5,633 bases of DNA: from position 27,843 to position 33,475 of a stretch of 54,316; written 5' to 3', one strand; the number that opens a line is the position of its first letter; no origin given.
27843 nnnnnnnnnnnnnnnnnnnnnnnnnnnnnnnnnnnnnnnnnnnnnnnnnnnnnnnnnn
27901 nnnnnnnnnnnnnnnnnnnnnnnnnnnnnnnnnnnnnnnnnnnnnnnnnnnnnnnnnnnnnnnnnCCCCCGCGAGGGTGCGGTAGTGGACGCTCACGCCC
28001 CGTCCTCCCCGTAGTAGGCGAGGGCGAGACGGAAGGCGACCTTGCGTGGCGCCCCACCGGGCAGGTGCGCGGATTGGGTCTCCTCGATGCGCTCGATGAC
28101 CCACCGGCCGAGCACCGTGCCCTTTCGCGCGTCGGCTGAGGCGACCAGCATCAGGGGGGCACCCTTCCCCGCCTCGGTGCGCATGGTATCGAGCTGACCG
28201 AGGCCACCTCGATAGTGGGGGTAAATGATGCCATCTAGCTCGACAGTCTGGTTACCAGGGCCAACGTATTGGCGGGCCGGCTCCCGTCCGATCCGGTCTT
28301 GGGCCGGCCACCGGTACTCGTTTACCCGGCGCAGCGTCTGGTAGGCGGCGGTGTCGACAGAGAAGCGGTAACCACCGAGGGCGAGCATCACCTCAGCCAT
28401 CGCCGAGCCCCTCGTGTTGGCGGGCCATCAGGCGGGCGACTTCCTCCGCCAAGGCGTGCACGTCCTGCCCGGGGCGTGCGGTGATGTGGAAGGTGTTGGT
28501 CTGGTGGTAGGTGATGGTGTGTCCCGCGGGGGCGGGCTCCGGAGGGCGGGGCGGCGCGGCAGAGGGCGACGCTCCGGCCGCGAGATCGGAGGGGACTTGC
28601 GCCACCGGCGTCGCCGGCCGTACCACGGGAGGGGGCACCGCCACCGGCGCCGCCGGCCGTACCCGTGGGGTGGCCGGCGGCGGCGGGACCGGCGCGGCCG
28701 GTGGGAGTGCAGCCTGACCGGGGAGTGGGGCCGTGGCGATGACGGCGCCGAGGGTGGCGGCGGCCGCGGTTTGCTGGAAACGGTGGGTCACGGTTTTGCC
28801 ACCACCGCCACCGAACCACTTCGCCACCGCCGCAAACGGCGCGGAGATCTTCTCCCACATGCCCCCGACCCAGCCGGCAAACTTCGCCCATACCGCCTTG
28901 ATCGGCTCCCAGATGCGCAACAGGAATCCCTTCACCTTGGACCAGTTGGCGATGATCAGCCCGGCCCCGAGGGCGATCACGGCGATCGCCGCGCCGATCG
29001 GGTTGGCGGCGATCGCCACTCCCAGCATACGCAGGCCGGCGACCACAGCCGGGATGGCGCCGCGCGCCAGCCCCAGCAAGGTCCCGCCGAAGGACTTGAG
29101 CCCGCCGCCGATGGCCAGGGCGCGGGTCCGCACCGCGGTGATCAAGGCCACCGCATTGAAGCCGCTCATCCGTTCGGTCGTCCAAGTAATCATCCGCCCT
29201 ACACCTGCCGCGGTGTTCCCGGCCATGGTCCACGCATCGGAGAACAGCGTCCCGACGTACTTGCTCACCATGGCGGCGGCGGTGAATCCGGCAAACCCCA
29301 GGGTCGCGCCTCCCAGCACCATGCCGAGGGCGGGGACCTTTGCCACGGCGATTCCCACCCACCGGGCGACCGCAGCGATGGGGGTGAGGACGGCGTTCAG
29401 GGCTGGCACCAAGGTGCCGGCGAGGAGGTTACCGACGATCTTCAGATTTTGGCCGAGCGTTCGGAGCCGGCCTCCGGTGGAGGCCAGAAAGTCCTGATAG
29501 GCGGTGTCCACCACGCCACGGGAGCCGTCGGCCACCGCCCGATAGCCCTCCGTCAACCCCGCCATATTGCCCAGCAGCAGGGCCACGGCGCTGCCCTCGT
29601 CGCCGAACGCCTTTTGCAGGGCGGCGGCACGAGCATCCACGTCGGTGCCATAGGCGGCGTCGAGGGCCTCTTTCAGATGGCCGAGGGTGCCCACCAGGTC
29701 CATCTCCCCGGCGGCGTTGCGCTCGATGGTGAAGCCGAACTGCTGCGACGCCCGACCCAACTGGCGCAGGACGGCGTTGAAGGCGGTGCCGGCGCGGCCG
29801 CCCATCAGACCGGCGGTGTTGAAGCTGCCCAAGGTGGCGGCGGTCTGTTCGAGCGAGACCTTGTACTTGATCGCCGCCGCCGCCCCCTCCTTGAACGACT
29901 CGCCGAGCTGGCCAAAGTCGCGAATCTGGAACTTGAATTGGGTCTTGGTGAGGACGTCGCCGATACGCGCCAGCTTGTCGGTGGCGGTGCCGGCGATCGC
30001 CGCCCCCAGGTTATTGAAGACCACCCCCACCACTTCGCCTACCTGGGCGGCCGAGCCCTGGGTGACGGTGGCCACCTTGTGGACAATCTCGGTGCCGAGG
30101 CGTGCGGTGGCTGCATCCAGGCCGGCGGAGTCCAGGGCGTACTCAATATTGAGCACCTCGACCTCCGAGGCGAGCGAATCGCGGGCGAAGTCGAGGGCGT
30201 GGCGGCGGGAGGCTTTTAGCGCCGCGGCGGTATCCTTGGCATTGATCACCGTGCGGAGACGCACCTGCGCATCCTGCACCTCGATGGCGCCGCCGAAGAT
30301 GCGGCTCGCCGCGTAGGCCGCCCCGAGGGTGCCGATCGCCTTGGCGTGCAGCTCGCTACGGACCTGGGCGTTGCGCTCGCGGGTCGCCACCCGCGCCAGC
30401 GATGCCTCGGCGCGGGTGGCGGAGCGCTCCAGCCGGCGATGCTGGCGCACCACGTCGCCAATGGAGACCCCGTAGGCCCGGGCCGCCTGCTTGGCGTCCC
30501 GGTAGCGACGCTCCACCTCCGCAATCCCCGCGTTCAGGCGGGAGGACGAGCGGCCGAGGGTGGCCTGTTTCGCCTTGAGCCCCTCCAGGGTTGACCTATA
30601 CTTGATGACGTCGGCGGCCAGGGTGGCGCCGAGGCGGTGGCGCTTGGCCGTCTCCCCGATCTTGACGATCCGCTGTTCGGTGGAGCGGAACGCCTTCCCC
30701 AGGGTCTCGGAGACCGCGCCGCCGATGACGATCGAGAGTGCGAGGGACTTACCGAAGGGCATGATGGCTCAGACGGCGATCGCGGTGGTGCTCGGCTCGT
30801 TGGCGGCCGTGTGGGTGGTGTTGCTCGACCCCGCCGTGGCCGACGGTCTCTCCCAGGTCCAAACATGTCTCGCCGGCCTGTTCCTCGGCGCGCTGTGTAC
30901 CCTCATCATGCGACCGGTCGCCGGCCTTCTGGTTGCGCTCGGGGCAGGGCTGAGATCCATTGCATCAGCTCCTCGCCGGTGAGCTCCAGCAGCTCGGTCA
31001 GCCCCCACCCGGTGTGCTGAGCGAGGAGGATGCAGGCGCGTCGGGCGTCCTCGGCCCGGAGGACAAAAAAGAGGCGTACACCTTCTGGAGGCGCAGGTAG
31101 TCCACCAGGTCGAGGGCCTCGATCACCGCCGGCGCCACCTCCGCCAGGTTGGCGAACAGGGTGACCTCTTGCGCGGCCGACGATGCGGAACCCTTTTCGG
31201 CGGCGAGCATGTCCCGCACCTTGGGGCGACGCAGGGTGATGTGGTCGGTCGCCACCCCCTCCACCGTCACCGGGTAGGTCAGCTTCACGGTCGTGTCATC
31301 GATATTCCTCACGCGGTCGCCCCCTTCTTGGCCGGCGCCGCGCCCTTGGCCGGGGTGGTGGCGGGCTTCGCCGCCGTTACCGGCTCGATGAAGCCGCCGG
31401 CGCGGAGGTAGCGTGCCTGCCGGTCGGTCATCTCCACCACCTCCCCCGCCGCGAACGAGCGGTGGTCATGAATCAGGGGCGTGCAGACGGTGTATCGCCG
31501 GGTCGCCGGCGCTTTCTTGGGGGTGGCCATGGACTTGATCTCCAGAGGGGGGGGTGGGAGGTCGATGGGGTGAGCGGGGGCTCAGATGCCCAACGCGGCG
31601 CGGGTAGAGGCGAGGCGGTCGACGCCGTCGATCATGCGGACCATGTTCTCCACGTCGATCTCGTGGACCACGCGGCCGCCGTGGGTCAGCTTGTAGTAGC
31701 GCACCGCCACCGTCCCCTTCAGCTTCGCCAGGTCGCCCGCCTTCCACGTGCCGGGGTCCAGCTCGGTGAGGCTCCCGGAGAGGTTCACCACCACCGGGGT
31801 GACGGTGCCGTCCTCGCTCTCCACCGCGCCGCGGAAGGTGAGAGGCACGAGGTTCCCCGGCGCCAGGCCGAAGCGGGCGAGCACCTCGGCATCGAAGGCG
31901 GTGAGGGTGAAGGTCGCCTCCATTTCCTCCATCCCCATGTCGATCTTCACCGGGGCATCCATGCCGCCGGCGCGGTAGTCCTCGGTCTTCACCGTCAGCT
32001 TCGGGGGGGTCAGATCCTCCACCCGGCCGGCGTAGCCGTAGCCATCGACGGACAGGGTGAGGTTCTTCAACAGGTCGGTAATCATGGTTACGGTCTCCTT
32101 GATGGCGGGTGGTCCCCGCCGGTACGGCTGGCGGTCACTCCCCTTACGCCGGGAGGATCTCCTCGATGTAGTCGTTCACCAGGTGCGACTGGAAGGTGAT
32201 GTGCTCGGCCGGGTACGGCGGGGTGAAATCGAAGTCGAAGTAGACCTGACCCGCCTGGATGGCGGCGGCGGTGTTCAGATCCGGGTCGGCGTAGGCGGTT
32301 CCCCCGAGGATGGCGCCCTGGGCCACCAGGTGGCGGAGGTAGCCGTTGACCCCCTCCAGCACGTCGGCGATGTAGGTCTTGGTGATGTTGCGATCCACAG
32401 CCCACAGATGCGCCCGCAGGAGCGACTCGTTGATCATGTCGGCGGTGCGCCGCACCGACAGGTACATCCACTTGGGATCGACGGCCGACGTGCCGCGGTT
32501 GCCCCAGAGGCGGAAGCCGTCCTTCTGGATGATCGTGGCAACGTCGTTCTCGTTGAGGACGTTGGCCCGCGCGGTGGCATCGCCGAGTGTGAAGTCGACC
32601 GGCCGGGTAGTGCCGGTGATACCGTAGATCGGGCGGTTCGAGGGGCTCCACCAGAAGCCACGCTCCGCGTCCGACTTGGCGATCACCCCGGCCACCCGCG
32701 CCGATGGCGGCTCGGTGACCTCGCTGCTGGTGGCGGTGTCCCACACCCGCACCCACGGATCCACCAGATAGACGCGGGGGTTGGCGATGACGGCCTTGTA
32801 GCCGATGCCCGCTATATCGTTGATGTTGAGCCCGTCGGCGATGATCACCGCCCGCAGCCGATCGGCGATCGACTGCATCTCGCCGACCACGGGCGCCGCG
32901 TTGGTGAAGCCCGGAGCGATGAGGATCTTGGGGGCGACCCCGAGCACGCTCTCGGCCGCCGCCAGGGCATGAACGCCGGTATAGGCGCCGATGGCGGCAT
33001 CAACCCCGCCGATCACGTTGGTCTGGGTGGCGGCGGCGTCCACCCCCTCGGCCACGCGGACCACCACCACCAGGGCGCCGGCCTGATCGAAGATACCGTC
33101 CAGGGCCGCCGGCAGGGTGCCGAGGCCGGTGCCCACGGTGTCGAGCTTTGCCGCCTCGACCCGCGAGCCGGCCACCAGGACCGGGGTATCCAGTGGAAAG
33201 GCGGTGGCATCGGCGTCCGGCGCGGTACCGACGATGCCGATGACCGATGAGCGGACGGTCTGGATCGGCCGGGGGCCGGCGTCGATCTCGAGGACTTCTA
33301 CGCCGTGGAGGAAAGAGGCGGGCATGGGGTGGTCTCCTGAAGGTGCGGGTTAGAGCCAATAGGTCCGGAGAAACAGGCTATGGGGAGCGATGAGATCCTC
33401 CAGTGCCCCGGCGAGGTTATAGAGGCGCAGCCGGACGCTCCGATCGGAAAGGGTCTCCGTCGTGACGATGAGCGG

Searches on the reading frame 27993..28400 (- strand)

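Call 31: search_protein_families(library=phrogs, max_evalue=0.001, proteins=[window:27993-28400:-])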
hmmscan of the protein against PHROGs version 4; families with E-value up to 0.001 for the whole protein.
window:27993-28400:- (135 aa): 4 families
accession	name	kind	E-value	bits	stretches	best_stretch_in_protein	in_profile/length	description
phrog_76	-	tail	1.6e-48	166.8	1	2-134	27-154/272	tail protein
phrog_4094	-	unknown function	3.8e-38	132.6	1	10-133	158-277/281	-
phrog_29415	-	unknown function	1.9e-14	54.4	1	4-66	1-63/64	-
phrog_27169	-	unknown function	0.00031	22.2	1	94-130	6-42/78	-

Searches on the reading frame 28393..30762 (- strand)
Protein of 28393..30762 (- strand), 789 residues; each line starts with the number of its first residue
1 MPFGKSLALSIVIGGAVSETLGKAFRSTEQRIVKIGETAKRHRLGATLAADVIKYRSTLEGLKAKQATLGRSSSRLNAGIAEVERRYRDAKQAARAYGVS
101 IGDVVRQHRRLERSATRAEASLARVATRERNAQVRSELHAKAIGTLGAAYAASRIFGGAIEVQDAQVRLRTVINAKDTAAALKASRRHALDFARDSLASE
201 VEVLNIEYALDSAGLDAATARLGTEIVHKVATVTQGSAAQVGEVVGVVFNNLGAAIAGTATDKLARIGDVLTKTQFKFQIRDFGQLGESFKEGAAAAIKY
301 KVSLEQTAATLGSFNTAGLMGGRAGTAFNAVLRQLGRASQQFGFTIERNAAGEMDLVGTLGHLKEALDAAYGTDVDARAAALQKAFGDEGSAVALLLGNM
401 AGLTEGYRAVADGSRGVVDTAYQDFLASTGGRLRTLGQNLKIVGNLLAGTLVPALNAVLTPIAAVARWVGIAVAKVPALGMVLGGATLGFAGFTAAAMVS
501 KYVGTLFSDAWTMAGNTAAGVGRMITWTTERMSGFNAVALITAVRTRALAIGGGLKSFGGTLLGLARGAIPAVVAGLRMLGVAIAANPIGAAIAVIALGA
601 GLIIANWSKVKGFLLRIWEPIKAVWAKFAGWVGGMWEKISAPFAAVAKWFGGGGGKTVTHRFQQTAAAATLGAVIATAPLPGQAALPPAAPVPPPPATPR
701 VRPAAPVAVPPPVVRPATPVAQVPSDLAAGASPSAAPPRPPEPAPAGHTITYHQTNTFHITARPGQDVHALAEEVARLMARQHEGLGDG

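Call 31: search_protein_families(library=phrogs, max_evalue=0.001, proteins=[window:28393-30762:-])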
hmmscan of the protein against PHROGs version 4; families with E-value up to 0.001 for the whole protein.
window:28393-30762:- (789 aa): 15 families
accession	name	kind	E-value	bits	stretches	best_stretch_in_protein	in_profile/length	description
phrog_28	-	tail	4.2e-70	238.6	1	7-782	110-765/1228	tail length tape measure protein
phrog_991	-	tail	2.1e-22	79.6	1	17-658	168-736/1966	tail length tape measure protein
phrog_1272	-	tail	2.3e-22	79.7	1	20-641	88-703/1606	tail length tape measure protein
phrog_167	-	tail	4.2e-10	39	1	52-639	154-775/1555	tail length tape measure protein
phrog_1533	-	tail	1.7e-09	36.8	1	258-607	345-669/1688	tail length tape measure protein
phrog_4704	-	tail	1.2e-08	35.1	1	186-523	244-580/625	tail length tape measure protein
phrog_58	-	tail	1.5e-07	31.2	1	50-675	231-695/1544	tail length tape measure protein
phrog_1293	-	tail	2.7e-07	29.8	1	259-610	286-627/1424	tail length tape measure protein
phrog_5690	-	unknown function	7.2e-07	29.2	1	435-641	441-643/907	-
phrog_17727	-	tail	8.3e-07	29.4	1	557-631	186-259/443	tail length tape measure protein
phrog_19282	-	unknown function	1.7e-06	28.1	1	6-232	4-216/490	-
phrog_4200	-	tail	2.3e-06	27.4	1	564-650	190-280/732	tail length tape measure protein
phrog_9696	-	tail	2.2e-05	23.4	1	118-390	31-308/1415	tail length tape measure protein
phrog_2276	-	tail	3.4e-05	23.7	1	343-643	168-431/673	tail length tape measure protein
phrog_1535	-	tail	0.00034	19.8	1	327-651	616-921/1152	tail length tape measure protein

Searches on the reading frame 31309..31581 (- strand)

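Call 31: search_protein_families(library=phrogs, max_evalue=0.001, proteins=[window:31309-31581:-])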
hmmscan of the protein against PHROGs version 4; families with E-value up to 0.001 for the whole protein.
window:31309-31581:- (90 aa): 2 families
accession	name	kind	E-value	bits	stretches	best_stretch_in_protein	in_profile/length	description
phrog_2616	-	unknown function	1.2e-05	26.8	1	34-88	8-62/77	-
phrog_829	-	unknown function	0.00096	20.3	0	42-84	12-54/63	-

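Call 34: search_protein_families(library=pfam, max_evalue=0.1, proteins=[window:31309-31581:-])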
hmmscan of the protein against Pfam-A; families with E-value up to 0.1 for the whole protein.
window:31309-31581:- (90 aa): 2 families
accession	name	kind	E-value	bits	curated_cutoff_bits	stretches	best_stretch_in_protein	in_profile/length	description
PF23843.2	DUF7210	-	0.0018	18.2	27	1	30-61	3-34/38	Domain of unknown function (DUF7210)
PF23976.1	DUF7302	-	0.0073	17.1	24.9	1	41-86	4-50/61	Family of unknown function (DUF7302)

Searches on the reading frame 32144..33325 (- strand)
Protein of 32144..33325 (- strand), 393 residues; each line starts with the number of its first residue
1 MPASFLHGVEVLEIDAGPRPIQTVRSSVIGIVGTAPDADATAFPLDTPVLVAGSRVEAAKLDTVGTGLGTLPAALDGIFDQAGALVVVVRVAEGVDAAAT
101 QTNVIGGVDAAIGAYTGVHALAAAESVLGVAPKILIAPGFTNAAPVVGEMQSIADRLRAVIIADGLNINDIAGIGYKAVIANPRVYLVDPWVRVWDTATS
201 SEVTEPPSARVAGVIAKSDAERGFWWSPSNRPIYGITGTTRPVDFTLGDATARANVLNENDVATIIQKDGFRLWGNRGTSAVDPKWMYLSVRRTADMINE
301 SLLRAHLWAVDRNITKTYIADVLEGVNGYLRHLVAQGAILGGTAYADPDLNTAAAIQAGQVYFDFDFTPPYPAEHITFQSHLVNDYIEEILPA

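Call 27: search_dna_similar(query=window:32144-33325:-, collection=phages, mode=protein, max_rows=20, max_evalue=0.001)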
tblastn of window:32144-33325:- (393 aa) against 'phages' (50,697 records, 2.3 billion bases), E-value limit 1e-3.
Records with a match: 607; places in all: 611; records where one place covers at least 80% of the query: 517.
Best place of each record, by identity: 60-80% 26; <60% 581.
By first word of the organism name: Burkholderia 92; Klebsiella 81; Escherichia 65; Ralstonia 59; Yersinia 47; Vibrio 31; Bacteriophage 29; Salmonella 28; Pseudomonas 20; Peduovirus 18; and 43 more.
By host as written in the record: - 56; Klebsiella pneumoniae 56; Ralstonia solanacearum 50; Burkholderia pseudomallei 32; Yersinia pestis EV76-CN 29; Burkholderia sp. 25; Escherichia coli 23; Yersinia enterocolitica 10; and 197 more.
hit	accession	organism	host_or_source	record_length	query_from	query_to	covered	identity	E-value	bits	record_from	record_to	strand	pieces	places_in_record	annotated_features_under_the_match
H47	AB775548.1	Pseudomonas phage PPpW-3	-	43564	4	391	98%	67.9%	4e-95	493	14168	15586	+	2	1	putative tail sheath protein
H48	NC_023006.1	Pseudomonas phage PPpW-3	-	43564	4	391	98%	67.9%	4e-95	493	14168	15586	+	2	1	putative tail sheath protein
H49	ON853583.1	Serratia phage MQ-4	Serratia liquefaciens EOA81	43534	4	391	98%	67.0%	1e-97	498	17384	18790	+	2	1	putative tail protein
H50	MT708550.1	Achromobacter phage Mano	Achromobacter sp.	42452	4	391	98%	66.8%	5e-94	482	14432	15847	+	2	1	tail sheath protein | ribosome_binding_site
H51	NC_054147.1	Achromobacter phage Mano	Achromobacter sp.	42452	4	391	98%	66.8%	5e-94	482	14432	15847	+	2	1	tail sheath protein | ribosome_binding_site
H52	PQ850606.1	Escherichia phage HeidiAbel_Bas97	Escherichia coli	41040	5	391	98%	66.4%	1e-99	492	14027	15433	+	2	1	hypothetical protein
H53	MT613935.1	Pseudomonas phage Persinger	Pseudomonas aeruginosa UVA4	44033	4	391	98%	66.8%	1e-90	482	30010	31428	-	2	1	tail sheath protein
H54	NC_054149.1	Pseudomonas phage Persinger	Pseudomonas aeruginosa UVA4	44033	4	391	98%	66.8%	1e-90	482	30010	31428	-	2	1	tail sheath subtilisin-like domain-containing protein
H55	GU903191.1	Escherichia phage vB_EcoM_ECO1230-10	Escherichia coli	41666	5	391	98%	66.2%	7e-99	489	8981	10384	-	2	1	putative phage tail protein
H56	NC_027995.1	Escherichia phage vB_EcoM_ECO1230-10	Escherichia coli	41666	5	391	98%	66.2%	7e-99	489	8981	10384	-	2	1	putative phage tail protein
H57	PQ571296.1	Klebsiella phage KA2-1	Klebsiella aerogenes MAO-MM-7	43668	1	391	99%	65.5%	2e-98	498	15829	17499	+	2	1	tail sheath monomer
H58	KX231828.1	Enterobacter phage Arya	Enterobacter sp. CT7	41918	1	391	99%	64.9%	5e-98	496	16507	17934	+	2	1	putative tail sheath protein | ribosome_binding_site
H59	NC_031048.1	Enterobacter phage Arya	Enterobacter sp. CT7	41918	1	391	99%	64.9%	5e-98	496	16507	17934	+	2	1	putative tail sheath protein | ribosome_binding_site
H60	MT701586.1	Burkholderia phage Mica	Burkholderia cenocepacia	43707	4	391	98%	65.5%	1e-90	475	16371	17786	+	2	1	tail sheath protein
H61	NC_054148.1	Burkholderia phage Mica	Burkholderia cenocepacia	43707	4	391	98%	65.5%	1e-90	475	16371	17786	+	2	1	tail sheath subtilisin-like domain-containing protein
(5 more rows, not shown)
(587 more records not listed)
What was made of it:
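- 26790..47538 (-): Intact late operon: P2-type contractile tail genes (26790-38095), head-tail connector, four unknown genes (38577-40498), and a Mu-type head module (capsid 40825-41703, protease/scaffold 42384-43421, G, F 44385-45629, a DUF3310 gene, portal 45925-47538). The sheath is 64-68% identical to P2-like phages (call 27).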

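Call 79: search_protein_families(library=ncbifam, max_evalue=0.00001, proteins=[window:32144-33325:-])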
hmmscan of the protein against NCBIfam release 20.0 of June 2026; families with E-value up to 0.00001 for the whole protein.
window:32144-33325:- (393 aa): 0 families
